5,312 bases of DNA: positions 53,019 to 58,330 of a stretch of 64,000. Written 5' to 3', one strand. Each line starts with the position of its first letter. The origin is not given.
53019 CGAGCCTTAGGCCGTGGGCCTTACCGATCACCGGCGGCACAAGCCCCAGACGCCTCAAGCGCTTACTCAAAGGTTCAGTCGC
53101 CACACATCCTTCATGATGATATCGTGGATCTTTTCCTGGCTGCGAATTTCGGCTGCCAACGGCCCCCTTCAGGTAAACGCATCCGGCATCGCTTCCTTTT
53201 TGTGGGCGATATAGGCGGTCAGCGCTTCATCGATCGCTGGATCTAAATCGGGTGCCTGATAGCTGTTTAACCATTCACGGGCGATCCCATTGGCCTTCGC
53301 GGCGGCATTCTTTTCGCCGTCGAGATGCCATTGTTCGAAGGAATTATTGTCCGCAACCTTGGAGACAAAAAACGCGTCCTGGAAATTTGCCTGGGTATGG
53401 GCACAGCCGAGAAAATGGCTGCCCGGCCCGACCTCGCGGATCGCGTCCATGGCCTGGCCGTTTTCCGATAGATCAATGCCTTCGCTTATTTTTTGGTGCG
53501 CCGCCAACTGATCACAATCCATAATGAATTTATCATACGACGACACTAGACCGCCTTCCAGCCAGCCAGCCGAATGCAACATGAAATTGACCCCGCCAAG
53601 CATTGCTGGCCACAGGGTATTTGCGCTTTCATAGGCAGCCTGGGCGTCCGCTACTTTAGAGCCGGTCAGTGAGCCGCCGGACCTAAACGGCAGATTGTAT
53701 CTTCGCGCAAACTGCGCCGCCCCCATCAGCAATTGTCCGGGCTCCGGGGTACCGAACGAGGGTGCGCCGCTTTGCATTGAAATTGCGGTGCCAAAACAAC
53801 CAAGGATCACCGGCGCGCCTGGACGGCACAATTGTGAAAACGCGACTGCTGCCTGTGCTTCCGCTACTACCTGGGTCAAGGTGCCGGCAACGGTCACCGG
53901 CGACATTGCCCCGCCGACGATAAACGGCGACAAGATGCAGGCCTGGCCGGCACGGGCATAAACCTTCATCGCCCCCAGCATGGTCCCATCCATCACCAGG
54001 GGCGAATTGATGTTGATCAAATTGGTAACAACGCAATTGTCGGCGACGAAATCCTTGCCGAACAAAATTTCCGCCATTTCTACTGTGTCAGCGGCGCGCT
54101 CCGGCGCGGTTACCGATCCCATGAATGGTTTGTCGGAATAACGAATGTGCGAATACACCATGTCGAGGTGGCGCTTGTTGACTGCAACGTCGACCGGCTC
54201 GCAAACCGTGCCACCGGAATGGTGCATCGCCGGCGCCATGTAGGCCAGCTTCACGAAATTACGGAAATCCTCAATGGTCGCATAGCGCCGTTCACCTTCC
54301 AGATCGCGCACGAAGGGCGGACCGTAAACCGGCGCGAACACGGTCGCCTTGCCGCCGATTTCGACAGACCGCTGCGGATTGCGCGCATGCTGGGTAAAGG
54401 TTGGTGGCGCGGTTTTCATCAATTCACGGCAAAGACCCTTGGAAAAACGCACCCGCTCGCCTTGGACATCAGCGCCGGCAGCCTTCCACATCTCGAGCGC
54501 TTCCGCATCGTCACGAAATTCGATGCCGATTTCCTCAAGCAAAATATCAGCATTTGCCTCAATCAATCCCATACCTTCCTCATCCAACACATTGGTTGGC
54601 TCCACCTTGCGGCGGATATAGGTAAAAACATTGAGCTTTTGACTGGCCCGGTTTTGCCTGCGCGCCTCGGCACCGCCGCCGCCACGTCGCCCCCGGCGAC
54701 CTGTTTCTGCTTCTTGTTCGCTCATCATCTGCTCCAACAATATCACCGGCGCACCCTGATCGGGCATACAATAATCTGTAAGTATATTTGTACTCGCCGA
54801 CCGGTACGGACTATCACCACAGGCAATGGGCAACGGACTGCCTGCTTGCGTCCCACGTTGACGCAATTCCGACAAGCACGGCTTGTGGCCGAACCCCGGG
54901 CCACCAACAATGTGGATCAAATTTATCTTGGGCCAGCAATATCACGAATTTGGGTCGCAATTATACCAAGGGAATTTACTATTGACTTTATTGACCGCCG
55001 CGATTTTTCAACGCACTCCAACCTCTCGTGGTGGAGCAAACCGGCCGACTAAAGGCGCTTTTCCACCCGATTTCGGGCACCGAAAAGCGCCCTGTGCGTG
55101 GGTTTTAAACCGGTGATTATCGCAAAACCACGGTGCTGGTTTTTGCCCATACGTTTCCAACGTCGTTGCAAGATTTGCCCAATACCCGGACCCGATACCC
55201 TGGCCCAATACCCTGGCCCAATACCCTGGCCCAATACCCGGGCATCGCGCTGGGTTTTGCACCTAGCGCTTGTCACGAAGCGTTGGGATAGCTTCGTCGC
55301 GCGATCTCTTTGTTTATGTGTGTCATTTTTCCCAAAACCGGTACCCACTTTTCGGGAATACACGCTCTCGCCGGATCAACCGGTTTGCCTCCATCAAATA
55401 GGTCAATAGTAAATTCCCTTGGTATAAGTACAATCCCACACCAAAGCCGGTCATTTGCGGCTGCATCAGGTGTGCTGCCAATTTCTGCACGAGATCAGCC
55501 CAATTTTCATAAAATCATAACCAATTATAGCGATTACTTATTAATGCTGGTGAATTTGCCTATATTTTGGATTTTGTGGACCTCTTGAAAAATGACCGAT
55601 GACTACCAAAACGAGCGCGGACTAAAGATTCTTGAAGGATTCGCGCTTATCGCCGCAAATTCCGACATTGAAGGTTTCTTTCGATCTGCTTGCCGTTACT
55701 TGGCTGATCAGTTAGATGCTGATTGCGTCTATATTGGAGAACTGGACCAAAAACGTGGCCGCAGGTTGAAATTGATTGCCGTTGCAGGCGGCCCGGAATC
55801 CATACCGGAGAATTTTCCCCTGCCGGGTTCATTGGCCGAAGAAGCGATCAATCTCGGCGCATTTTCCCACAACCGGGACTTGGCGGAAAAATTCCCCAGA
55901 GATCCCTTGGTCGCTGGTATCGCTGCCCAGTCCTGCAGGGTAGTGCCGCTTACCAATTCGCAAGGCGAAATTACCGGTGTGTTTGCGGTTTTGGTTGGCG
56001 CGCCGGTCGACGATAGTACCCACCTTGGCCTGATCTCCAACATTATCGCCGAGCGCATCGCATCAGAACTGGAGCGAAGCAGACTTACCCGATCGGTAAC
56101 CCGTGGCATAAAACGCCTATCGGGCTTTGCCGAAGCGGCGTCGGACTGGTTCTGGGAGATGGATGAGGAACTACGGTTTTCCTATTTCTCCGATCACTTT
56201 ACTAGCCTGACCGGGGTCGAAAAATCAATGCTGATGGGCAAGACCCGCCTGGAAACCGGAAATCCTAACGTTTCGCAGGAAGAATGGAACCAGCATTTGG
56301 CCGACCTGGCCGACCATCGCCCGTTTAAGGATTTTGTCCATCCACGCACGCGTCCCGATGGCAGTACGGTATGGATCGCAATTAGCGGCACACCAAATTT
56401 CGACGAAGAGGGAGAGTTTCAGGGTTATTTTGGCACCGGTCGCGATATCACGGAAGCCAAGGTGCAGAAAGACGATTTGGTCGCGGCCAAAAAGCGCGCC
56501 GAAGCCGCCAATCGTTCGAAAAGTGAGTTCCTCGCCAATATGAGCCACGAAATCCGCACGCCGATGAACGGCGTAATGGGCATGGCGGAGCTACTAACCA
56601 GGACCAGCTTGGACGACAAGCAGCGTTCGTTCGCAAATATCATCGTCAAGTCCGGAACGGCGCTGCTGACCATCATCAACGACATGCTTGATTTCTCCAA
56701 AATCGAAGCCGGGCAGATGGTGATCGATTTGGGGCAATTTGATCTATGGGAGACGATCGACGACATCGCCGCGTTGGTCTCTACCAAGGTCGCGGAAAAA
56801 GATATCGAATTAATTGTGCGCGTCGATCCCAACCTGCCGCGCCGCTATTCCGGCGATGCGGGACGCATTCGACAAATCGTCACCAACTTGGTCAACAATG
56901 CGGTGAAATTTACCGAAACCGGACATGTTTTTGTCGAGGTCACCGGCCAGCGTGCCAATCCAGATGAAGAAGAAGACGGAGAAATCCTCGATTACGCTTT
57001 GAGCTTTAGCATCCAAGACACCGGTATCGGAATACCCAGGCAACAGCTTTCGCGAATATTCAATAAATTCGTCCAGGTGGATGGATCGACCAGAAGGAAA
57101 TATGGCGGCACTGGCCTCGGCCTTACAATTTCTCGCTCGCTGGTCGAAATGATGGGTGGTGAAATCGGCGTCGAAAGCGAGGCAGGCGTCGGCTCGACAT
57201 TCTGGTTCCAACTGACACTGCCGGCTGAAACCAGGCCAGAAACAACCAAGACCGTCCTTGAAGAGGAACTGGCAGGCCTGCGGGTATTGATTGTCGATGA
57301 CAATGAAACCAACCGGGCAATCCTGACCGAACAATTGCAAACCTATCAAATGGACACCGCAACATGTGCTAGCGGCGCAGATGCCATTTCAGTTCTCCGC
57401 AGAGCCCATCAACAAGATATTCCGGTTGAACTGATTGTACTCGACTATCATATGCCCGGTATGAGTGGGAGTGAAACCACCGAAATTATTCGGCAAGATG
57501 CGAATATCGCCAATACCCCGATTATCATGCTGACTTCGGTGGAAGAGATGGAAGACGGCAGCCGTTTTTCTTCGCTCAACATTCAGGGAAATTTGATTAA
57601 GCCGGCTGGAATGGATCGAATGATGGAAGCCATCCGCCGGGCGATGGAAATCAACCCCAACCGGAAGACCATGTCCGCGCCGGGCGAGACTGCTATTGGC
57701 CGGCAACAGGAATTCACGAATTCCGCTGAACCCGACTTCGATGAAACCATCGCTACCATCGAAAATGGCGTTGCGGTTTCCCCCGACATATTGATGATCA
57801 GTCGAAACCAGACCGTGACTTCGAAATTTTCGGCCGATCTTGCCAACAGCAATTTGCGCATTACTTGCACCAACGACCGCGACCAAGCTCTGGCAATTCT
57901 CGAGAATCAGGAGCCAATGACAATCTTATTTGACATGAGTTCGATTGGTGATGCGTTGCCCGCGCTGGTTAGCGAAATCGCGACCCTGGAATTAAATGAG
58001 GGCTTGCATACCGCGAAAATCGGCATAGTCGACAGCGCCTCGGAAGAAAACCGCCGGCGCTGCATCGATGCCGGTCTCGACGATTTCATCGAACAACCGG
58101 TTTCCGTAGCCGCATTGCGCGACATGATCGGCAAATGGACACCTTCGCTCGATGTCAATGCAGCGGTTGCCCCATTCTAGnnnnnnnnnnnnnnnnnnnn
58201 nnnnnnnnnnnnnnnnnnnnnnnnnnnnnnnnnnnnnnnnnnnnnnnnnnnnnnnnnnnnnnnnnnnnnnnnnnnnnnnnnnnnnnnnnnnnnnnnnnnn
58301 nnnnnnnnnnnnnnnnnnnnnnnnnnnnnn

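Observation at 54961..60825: Element family with 26-bp terminal inverted repeats, found in intergenic regions; the termini read outward as extended -10-like boxes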

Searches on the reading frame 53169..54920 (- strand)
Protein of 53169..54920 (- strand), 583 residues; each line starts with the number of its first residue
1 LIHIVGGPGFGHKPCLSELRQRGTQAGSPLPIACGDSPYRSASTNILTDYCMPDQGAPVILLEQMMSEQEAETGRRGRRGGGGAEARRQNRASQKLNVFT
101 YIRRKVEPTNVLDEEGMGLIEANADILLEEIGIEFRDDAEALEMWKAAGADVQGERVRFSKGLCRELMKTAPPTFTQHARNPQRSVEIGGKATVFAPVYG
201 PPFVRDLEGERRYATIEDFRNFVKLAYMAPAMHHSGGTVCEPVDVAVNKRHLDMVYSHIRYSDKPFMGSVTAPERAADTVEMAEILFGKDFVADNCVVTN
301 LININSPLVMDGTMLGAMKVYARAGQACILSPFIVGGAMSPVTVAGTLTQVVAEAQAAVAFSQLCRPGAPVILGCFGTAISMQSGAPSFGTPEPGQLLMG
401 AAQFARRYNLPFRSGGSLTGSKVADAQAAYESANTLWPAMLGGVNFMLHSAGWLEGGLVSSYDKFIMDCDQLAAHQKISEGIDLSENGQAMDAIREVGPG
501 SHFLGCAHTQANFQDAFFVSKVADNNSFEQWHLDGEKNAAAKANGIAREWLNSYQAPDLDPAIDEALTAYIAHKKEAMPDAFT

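Call 26: search_protein_families(library=pfam, proteins=[window:53169-54920:-])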
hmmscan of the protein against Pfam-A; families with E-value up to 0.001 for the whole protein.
window:53169-54920:- (583 aa): 1 family
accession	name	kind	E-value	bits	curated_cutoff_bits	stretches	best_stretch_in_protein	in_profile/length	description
PF06253.16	MTTB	-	3.1e-226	751.6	25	1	82-579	3-500/500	Trimethylamine methyltransferase (MTTB)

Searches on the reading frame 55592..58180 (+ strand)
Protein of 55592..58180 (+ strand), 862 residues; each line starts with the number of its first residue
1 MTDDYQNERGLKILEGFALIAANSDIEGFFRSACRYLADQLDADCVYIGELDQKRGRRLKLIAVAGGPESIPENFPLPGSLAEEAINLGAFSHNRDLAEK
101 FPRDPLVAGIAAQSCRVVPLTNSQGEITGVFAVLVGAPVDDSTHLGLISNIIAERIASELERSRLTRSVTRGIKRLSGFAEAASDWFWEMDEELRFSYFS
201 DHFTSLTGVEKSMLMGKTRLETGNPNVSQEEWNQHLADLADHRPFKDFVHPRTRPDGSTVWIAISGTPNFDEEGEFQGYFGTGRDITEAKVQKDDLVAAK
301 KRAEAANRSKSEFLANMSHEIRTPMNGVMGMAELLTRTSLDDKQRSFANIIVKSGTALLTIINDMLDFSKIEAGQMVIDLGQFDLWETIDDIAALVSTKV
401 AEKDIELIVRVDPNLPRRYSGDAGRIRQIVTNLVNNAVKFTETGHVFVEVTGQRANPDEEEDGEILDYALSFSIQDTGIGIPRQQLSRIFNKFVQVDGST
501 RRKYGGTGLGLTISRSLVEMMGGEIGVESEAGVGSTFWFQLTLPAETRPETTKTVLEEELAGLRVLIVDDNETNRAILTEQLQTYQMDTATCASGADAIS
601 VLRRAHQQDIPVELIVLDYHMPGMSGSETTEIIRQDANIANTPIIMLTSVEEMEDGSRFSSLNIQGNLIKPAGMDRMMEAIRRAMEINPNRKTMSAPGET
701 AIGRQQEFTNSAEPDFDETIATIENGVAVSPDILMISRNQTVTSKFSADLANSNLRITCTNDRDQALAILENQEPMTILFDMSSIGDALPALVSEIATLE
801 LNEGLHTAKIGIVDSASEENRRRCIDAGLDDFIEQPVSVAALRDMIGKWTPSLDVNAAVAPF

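Call 22: find_encoding_contigs(protein=window:55592-58180:+, flank=6000, max_places=10)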
Protein window:55592-58180:+ (862 aa): no gene with exactly this product is on record in the collection.

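Call 23: find_homologous_proteins(query=window:55592-58180:+, max_evalue=1e-50)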
Query window:55592-58180:+ (862 aa): 7963 proteins with E <= 1e-50 among 8000 candidates; the best 120 are listed.
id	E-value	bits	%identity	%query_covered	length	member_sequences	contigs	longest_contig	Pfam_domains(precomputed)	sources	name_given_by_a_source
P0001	0.0e+0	1916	100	100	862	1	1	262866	PF13426.14,PF08448.17,PF02518.32,PF00512.32,PF00989.32,PF00072.31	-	-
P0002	8.2e-218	744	43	67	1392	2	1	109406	PF08447.19,PF13426.14,PF13188.14,PF12860.14,PF08448.17,PF02518.32,PF00512.32,PF00989.32,PF00072.31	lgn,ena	-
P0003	1.7e-213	730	45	98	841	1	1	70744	PF08447.19,PF13426.14,PF08448.17,PF02518.32,PF00512.32,PF00989.32,PF00072.31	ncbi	-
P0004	2.3e-213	729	45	98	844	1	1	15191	PF08447.19,PF13426.14,PF08448.17,PF02518.32,PF00512.32,PF00989.32,PF00072.31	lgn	-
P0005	3.7e-213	728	43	84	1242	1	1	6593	PF08447.19,PF13426.14,PF13188.14,PF12860.14,PF08448.17,PF02518.32,PF00512.32,PF00989.32,PF00072.31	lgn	-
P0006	3.8e-212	725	45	98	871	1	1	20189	PF08447.19,PF13426.14,PF08448.17,PF02518.32,PF00512.32,PF00989.32,PF00072.31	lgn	-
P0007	1.2e-210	720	43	100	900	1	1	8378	PF08447.19,PF13426.14,PF08448.17,PF02518.32,PF00512.32,PF00989.32,PF00072.31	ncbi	-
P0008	1.3e-210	720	45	95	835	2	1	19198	PF08447.19,PF13426.14,PF08448.17,PF02518.32,PF00512.32,PF00989.32,PF00072.31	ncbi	ncbi:MAG: response regulator [Pseudomonadota bacterium]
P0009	5.1e-209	715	44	98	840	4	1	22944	PF08447.19,PF13426.14,PF08448.17,PF02518.32,PF00512.32,PF00989.32,PF00072.31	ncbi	-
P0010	5.0e-208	711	41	76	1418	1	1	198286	PF08447.19,PF13426.14,PF13188.14,PF12860.14,PF08448.17,PF02518.32,PF00512.32,PF00989.32,PF00072.31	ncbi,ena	-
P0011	5.6e-207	708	44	98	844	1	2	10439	PF08447.19,PF13426.14,PF08448.17,PF02518.32,PF00512.32,PF00989.32,PF00072.31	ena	-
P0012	1.4e-206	707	44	98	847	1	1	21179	PF08447.19,PF08448.17,PF02518.32,PF00512.32,PF00072.31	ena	-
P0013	7.8e-204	698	43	97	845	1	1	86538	PF08447.19,PF13426.14,PF08448.17,PF02518.32,PF00512.32,PF00989.32,PF00072.31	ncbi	-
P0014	1.0e-202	694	43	98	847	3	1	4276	PF08447.19,PF13426.14,PF08448.17,PF02518.32,PF00512.32,PF00989.32,PF00072.31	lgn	-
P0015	8.7e-199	681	43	97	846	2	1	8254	PF08447.19,PF13426.14,PF08448.17,PF02518.32,PF00512.32,PF00072.31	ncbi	-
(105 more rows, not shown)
